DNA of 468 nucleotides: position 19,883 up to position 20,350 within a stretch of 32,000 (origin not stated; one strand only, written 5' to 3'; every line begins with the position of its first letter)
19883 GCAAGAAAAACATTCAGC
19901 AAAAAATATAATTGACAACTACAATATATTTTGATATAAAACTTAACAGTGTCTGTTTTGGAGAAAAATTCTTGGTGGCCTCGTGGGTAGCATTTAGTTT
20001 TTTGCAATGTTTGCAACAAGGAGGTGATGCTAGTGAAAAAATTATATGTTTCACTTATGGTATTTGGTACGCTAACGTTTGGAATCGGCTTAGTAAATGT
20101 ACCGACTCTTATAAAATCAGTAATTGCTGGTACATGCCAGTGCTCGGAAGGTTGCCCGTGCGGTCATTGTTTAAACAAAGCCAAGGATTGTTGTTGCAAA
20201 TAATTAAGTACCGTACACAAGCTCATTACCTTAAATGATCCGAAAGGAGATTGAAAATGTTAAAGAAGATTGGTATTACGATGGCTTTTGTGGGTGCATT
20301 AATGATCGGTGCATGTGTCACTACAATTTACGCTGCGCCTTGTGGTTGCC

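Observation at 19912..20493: Two tandem unannotated micro-genes encoding exported, metallothionein-like cysteine-dense peptides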

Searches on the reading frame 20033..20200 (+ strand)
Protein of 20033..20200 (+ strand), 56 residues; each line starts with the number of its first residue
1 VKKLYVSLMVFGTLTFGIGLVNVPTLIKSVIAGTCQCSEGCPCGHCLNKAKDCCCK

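Call 6: search_protein_families(library=pfam, proteins=[window:20033-20200:+], max_evalue=0.1)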
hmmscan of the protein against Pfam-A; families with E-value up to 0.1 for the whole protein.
seq(56 aa): 0 families

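Call 7: search_protein_families(library=ncbifam, proteins=[window:20033-20200:+], max_evalue=10)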
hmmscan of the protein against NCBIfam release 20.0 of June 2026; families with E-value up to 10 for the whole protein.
seq(56 aa): 1 family
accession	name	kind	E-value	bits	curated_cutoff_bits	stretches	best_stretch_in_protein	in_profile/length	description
TIGR04429.1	Phr_nterm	subfamily_domain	0.018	15.5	25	1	1-23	1-26/28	Phr family secreted Rap phosphatase inhibitor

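Call 9: find_homologous_proteins(query=window:20033-20200:+, max_evalue=10)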
Query seq(56 aa) (56 aa): 1 proteins with E <= 10 among 1 candidates.
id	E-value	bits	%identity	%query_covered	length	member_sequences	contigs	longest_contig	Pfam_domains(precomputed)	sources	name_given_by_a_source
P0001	3.5e-22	95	77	100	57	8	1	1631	-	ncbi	ncbi:MAG: hypothetical protein AAB013_00245 [Planctomycetota bacterium]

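Call 11: find_encoding_contigs(protein=P0001, flank=10000, max_places=10)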
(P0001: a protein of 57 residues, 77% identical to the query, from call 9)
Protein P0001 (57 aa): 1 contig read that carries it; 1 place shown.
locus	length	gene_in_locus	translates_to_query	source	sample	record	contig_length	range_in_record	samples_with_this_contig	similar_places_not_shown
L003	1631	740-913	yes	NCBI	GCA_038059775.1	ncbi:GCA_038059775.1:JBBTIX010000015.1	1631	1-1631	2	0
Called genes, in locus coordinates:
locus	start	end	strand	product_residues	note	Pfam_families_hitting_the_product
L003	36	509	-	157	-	PF07977:FabA, PF22818:ApeI-like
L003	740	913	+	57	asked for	-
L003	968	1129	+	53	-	-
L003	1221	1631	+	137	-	?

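Call 29: search_solved_structures(query=window:20033-20200:+, max_evalue=10, show_alignments=3)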
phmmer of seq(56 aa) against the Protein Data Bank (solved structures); distinct sequences matched with E-value up to 10: 5.
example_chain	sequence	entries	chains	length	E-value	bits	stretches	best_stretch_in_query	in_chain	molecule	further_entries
5f1q_A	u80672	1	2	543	0.32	14.8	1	6-44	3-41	Periplasmic dipeptide transport protein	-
1vcj_A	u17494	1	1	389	0.71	13.8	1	26-56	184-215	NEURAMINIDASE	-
1inf_A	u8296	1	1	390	0.71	13.7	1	26-56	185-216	INFLUENZA VIRUS B/LEE/40 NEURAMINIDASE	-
1b9s_A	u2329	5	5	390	0.71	13.7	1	26-56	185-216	PROTEIN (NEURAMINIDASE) | INFLUENZA VIRUS B/LEE/40 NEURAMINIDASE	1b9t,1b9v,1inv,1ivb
1lcs_A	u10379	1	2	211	1.1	13.2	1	25-51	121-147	FELINE LEUKEMIA VIRUS RECEPTOR-BINDING DOMAIN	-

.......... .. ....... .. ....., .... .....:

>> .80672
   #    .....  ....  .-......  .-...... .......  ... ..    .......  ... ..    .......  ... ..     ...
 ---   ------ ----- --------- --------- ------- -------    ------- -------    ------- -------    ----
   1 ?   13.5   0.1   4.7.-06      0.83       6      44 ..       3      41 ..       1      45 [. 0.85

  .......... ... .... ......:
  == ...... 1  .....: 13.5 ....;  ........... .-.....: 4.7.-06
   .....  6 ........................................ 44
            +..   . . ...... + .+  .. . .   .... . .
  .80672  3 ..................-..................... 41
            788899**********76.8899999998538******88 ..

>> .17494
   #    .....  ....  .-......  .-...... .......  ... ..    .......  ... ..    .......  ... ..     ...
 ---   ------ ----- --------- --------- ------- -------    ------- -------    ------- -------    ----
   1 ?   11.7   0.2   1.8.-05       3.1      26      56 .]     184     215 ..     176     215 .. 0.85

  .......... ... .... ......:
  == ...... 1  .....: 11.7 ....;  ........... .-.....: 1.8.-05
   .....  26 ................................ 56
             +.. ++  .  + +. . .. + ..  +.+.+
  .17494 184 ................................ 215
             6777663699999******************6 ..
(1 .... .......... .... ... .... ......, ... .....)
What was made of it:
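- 20033..20128 (+): pep1 N-terminal export-type segment (residues 1-32; n-region MKK, hydrophobic core, conserved small-x-small V/A-I/F-A before G33). There are weak matches to genuine signal peptides: DppA in 5f1q, and the Phr N-terminal model (calls 7, 29).
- Weak matches fall on genuine signal peptides (calls 7, 29).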

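Call 44: search_protein_families(library=pfam, proteins=[L030:5684-6025:+, L030:4590-4871:+, L030:3403-4305:+, L030:2951-3277:+, L030:1997-2176:+, L030:6395-6691:+, L030:7321-8058:+, L030:1524-1856:+, L030:5426-5575:+], max_evalue=0.1)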
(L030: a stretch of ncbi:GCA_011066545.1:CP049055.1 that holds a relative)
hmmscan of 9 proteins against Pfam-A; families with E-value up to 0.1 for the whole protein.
L030:5684-6025:+ (113 aa): 1 family
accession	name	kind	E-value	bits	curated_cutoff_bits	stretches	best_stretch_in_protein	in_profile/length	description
PF03860.21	DUF326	-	7e-17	61.1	20.4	4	88-107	2-21/21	Domain of Unknown Function (DUF326)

L030:4590-4871:+ (93 aa): 0 families

L030:3403-4305:+ (300 aa): 14 families
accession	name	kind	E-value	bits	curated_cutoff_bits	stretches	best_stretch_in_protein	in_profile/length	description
PF11396.14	PepSY_like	-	4.7e-14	52.9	28.3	3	148-204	3-58/83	Putative beta-lactamase-inhibitor-like, PepSY-like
PF03413.25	PepSY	-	3.1e-06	27.9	24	0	56-98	7-47/60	Peptidase propeptide and YPEB domain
PF16445.10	DUF5042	-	1.6e-05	24.1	25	0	61-120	141-198/434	Domain of unknown function (DUF5042)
PF15043.11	CNRIP1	-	0.00027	21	27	0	201-291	10-92/157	CB1 cannabinoid receptor-interacting protein 1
PF22311.1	DUF6970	-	0.00094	19.4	27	0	60-86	3-29/78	Domain of unknown function (DUF6970)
PF11576.14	HcgB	-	0.0014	18.8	25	0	233-260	64-91/153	FeGP cofactor biosynthesis protein HcgB, guanylyltransferase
PF09439.16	SRPRB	-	0.0015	18.4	25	0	234-260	113-139/178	Signal recognition particle receptor beta subunit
PF04809.18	HupH_C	-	0.0046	17.2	23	0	34-61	75-102/118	HupH hydrogenase expression protein, C-terminal conserved region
PF15631.11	Imm-NTF2-2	-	0.0049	17.4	26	0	55-81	36-61/68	NTF2 fold immunity protein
PF10411.14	DsbC_N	-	0.0049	16.9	25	0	53-79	7-33/70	Disulfide bond isomerase protein N-terminal domain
PF20913.2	ObcA_N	-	0.04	14.3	25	0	71-138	38-102/154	Oxalate Biosynthetic Component A, N-terminal domain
PF09390.16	DUF1999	-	0.04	14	25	0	113-150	82-118/159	Protein of unknown function (DUF1999)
PF16511.11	FERM_f0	-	0.063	14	26.9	0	215-237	5-27/81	N-terminal or F0 domain of Talin-head FERM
PF01773.25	Nucleos_tra2_N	-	0.074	14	27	0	214-233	48-67/74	Na+ dependent nucleoside transporter N-terminus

L030:2951-3277:+ (108 aa): 1 family
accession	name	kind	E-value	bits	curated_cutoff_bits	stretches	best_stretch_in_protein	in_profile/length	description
PF01519.22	DUF16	-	0.013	16.4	40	1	6-90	14-86/104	Protein of unknown function DUF16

L030:1997-2176:+ (59 aa): 1 family
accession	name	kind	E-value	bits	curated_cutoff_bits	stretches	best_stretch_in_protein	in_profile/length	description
PF05532.17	CsbD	-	4.5e-16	58.9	40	1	7-55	1-49/53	CsbD-like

L030:6395-6691:+ (98 aa): 1 family
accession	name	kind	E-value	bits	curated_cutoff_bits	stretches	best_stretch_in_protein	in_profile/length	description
PF25129.1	Pyr4-TMTC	-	0.047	13.8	27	1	17-63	55-102/227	Pyr4-like transmembrane terpene cyclases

L030:7321-8058:+ (245 aa): 0 families

L030:1524-1856:+ (110 aa): 1 family
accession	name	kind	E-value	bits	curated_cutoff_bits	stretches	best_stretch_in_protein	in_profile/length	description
PF03992.22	ABM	-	2.7e-12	47.1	23.1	1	1-74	1-75/78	Antibiotic biosynthesis monooxygenase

L030:5426-5575:+ (49 aa): 0 families
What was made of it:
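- On Csp copper storage proteins (DUF326): The neighbouring 113-aa Kuenenia protein does match (call 44).
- Closest known: Csp1/Csp3 copper storage proteins. Same: A Csp3-like gene lies about 500 bp from the Kuenenia homolog (call 44).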

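Call 45: search_protein_families(library=ncbifam, proteins=[L030:5684-6025:+, L030:4590-4871:+, L030:3403-4305:+, L030:2951-3277:+, L030:1997-2176:+, L030:6395-6691:+, L030:7321-8058:+], max_evalue=0.1)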
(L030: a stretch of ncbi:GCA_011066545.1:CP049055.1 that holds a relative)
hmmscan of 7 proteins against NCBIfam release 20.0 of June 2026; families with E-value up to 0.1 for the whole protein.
L030:5684-6025:+ (113 aa): 1 family
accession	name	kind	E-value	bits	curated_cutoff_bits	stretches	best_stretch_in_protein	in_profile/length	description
TIGR04401.1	TAT_Cys_rich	subfamily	1.2e-10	41.8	100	1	3-107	43-151/151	Csp1 family four helix bundle copper storage protein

L030:4590-4871:+ (93 aa): 1 family
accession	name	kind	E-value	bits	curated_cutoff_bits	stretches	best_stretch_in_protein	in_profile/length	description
TIGR00921.1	2A067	subfamily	0.066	11.2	351.9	1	17-78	328-387/733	hydrophobe/amphiphile efflux-3 (HAE3) family transporter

L030:3403-4305:+ (300 aa): 3 families
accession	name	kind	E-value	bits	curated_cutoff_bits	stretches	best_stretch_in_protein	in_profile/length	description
TIGR03469.1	HpnB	hypoth_equivalog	2.5e-06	26.8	379.25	0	178-211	42-75/386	hopene-associated glycosyltransferase HpnB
TIGR02007.1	fdx_isc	equivalog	0.0011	19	132.1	0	227-274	10-60/110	ISC system 2Fe-2S type ferredoxin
NF003976.0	PRK05469.1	subfamily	0.066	12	255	0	64-114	176-226/409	tripeptide aminopeptidase PepT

L030:2951-3277:+ (108 aa): 5 families
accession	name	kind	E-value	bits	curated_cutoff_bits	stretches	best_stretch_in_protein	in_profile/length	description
NF052504.1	sll1863_fam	domain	5e-26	90.7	35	1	16-108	1-93/93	sll1863 family stress response protein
NF041670.1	GvpQ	equivalog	6.6e-05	23.1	100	1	11-92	26-108/137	gas vesicle protein GvpQ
NF005875.0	PRK07819.1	subfamily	0.047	13.1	319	1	13-102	37-119/287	3-hydroxybutyryl-CoA dehydrogenase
TIGR00414.1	serS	equivalog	0.095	11.7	301.65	0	5-88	16-102/418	serine--tRNA ligase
NF047835.1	UbiqAccUbiK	equivalog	0.099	13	100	0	15-67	24-74/91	ubiquinone biosynthesis accessory factor UbiK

L030:1997-2176:+ (59 aa): 2 families
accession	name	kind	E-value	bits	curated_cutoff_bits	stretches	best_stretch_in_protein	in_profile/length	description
NF007748.0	PRK10428.1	equivalog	9.7e-07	28.7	113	1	6-55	3-52/69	hypothetical protein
NF050175.1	MBP-1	equivalog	9.7e-06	25.8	80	1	2-41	5-44/78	microaggregate-binding protein 1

L030:6395-6691:+ (98 aa): 0 families

L030:7321-8058:+ (245 aa): 4 families
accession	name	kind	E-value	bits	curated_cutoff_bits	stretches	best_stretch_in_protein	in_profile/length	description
NF005594.0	PRK07326.1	equivalog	0.016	14.7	271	1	154-220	50-115/237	SDR family oxidoreductase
NF006073.0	PRK08219.1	equivalog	0.02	14.6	218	1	149-221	34-105/227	SDR family oxidoreductase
NF012208.0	SDR_dihy_bifunc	exception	0.028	14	325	1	147-224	36-113/233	bifunctional dihydropteridine reductase/dihydrofolate reductase TmpR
NF005474.0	PRK07074.1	equivalog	0.091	12.4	361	0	133-228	23-119/259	SDR family oxidoreductase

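Call 53: find_homologous_proteins(query=A2, max_evalue=1)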
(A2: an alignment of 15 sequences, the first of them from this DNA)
Query A2 (15 sequences) (56 aa, profile of the alignment): 21 proteins with E <= 1 among 79 candidates.
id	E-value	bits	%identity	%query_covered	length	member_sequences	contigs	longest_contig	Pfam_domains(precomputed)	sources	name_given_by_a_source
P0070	5.8e-33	130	75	100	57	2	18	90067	-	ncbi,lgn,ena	ncbi:MAG: hypothetical protein AABZ43_01565 [Planctomycetota bacterium]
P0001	1.2e-32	129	77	100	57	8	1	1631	-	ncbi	ncbi:MAG: hypothetical protein AAB013_00245 [Planctomycetota bacterium]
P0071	6.4e-31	124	64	100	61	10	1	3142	-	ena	-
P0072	2.1e-30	122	68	100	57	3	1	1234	-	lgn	-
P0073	2.5e-30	122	59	100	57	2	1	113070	-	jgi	-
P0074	2.8e-30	122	63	100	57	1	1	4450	-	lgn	-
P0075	5.4e-29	118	61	100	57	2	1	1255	-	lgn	-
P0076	2.1e-28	116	69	98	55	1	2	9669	-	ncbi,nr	ncbi:MAG: hypothetical protein KGJ87_10035 [Planctomycetota bacterium]|nr:hypothetical protein [Plan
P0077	3.4e-28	115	63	100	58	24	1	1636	-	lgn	-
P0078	4.1e-28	115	55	100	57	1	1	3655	-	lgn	-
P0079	1.8e-27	113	57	100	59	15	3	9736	-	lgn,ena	-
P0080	6.7e-27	111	59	100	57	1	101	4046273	-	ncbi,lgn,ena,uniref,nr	ncbi:MAG: hypothetical protein L3J18_03530 [Candidatus Brocadia sp.]|uniref:Uncharacterized protein 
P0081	1.5e-26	110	71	100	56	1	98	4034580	-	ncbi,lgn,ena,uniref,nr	ncbi:MAG: hypothetical protein UZ01_00671 [Candidatus Brocadia sinica]|uniref:hypothetical protein n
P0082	3.0e-26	109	55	100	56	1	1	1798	-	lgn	-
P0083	1.1e-25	107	63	100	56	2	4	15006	-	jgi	jgi:hypothetical protein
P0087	5.3e-24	102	65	96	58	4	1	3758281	-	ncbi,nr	ncbi:MAG: hypothetical protein QY310_11020 [Candidatus Jettenia sp. CY-1]|nr:MAG: hypothetical prote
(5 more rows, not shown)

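Call 55: find_encoding_contigs(protein=P0087, flank=4000, max_places=2)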
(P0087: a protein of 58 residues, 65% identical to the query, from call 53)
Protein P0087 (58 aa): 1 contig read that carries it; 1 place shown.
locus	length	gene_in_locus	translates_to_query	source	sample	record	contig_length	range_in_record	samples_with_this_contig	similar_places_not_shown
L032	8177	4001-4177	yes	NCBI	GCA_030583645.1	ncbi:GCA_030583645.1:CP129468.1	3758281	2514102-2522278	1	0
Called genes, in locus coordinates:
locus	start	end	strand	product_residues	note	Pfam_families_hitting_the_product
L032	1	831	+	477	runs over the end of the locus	PF00890:FAD_binding_2 (weak), PF01134:GIDA, PF07992:Pyr_redox_2, PF12831:FAD_oxidored, PF13738:Pyr_redox_3, PF13434:Lys_Orn_oxgnase (weak), PF00070:Pyr_redox, PF02852:Pyr_redox_dim, +1 more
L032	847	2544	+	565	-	PF00343:Phosphorylase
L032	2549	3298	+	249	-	PF00702:Hydrolase, PF12710:HAD (faint), PF13419:HAD_2, PF13242:Hydrolase_like (weak)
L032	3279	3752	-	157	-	PF07977:FabA, PF22818:ApeI-like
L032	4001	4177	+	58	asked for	-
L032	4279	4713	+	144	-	PF00572:Ribosomal_L13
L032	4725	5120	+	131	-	PF00380:Ribosomal_S9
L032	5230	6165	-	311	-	PF01073:3Beta_HSD, PF01370:Epimerase, PF02719:Polysacc_synt_2, PF04321:RmlD_sub_bind, PF13460:NAD_binding_10 (weak), PF16363:GDP_Man_Dehyd, PF07993:NAD_binding_4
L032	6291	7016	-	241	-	PF19567:CpsB_CapC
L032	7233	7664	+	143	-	PF03965:Penicillinase_R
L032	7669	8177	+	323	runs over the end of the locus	PF05569:Peptidase_M56, PF01435:Peptidase_M48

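Call 78: predict_structure(alignment_id=A3)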
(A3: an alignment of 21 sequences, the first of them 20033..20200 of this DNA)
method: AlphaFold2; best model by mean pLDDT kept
length: 56 residues; sequences in the alignment: 21
mean_pLDDT: 65.8   pTM: 0.34
mean pLDDT of the five models: 65.8, 64.6, 63.4, 59.2, 57.9
residues with pLDDT >= 90: 0; 70-90: 18; 50-70: 37; < 50: 1
segments of 3 or more residues with pLDDT < 50: none
pLDDT, mean of each block of 10 residues (from residue 1): 80 80 63 56 56 55
secondary structure, 60 per line:
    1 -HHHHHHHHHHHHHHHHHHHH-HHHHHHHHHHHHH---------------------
elements in order: H2-21 H23-35
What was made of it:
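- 20033..20128 (+): AF2 models it as a helix (call 78).
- AF2 models residues 2-35 of pep1 as two helices (call 78).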
